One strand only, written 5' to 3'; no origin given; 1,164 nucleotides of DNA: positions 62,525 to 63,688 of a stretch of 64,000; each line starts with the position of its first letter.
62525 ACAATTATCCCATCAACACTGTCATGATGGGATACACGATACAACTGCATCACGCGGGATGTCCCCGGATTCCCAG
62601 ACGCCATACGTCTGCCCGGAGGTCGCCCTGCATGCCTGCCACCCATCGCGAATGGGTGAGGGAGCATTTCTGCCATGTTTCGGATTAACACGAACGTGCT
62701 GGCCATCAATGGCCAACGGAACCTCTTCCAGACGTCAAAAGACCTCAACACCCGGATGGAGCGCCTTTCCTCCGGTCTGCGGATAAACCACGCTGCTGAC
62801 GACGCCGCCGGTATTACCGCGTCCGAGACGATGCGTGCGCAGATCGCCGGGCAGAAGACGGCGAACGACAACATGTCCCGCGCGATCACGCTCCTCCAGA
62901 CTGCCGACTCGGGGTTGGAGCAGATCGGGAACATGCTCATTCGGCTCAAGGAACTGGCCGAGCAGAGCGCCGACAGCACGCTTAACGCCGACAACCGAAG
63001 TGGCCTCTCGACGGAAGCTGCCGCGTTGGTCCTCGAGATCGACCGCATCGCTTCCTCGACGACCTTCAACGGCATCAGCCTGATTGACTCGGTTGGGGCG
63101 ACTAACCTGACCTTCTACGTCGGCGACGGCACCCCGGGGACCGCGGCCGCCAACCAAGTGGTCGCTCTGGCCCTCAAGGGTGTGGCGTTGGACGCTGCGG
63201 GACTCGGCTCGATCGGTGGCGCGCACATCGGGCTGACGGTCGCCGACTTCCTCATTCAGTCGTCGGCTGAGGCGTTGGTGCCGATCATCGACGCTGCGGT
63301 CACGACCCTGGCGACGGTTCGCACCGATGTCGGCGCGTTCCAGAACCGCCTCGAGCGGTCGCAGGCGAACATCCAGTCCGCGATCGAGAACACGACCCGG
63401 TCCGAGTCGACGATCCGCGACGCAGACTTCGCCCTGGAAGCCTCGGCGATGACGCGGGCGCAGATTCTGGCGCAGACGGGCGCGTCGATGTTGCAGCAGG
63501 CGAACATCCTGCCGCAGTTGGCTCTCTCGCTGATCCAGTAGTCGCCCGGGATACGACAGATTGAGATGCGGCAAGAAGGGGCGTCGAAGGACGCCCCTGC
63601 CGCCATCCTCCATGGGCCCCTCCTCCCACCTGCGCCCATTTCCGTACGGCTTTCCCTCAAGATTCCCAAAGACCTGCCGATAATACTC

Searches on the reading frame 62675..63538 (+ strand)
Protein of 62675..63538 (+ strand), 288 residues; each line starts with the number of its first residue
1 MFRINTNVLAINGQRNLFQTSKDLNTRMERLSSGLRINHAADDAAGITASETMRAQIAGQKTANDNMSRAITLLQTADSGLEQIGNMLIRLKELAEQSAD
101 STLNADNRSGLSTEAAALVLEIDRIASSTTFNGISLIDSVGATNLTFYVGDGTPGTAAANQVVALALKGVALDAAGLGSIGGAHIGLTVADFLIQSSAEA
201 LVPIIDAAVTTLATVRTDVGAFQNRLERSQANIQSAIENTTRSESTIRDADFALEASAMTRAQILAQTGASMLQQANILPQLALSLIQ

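Call 48: search_protein_families(library=pfam, proteins=[window:62675-63538:+], max_evalue=0.00001)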
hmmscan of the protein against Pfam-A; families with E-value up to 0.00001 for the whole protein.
window:62675-63538:+ (288 aa): 2 families
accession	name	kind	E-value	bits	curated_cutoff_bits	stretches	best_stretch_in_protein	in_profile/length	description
PF00669.25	Flagellin_N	-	1.6e-31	109.7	26.6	1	4-139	1-136/139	Bacterial flagellin N-terminal helical region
PF00700.27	Flagellin_C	-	2e-21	76.5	23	1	204-287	3-86/86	Bacterial flagellin C-terminal helical region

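Call 69: find_encoding_contigs(protein=window:62675-63538:+, flank=10000, max_places=3)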
Protein window:62675-63538:+ (288 aa): 23 contigs read that carry it; 3 places shown.
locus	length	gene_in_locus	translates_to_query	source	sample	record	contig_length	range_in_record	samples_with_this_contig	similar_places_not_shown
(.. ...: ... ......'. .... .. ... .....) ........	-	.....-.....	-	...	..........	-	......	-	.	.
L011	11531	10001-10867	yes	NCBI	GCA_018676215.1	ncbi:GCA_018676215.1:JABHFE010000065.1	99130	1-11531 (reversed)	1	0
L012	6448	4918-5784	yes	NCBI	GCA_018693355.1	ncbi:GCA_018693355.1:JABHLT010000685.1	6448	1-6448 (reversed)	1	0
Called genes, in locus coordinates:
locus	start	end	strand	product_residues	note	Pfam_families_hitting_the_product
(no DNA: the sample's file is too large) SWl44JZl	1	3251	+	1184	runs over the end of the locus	PF00092:VWA (weak), PF13519:VWA_2 (weak)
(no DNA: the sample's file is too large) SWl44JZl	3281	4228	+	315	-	PF00072:Response_reg, PF00990:GGDEF (weak)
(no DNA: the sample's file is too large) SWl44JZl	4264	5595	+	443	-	PF00072:Response_reg, PF00158:Sigma54_activat, PF14532:Sigma54_activ_2, PF07726:AAA_3 (weak), PF07728:AAA_5, PF00004:AAA (weak), PF25601:AAA_lid_14, PF02954:HTH_8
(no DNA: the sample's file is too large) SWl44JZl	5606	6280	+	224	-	PF01833:TIG (weak), PF13205:Big_5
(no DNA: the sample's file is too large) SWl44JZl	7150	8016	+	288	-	PF00669:Flagellin_N, PF00700:Flagellin_C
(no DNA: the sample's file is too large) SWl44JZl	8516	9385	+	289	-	PF00669:Flagellin_N, PF00700:Flagellin_C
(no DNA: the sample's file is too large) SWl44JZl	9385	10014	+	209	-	-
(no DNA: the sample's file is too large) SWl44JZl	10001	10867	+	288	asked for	PF00669:Flagellin_N, PF00700:Flagellin_C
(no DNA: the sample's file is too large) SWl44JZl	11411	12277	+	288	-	PF00669:Flagellin_N, PF00700:Flagellin_C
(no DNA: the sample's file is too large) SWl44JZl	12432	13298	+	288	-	PF00669:Flagellin_N, PF00700:Flagellin_C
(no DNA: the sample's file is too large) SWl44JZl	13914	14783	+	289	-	PF00669:Flagellin_N, PF00700:Flagellin_C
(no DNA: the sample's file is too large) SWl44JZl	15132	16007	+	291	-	PF00669:Flagellin_N, PF00700:Flagellin_C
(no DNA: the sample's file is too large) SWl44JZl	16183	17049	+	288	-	PF00669:Flagellin_N, PF00700:Flagellin_C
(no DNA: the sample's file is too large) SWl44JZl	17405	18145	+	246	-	PF00460:Flg_bb_rod, PF22692:LlgE_F_G_D1, PF06429:Flg_bbr_C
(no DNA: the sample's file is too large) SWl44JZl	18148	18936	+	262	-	PF00460:Flg_bb_rod, PF22692:LlgE_F_G_D1, PF06429:Flg_bbr_C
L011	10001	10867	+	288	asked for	PF00669:Flagellin_N, PF00700:Flagellin_C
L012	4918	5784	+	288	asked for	PF00669:Flagellin_N, PF00700:Flagellin_C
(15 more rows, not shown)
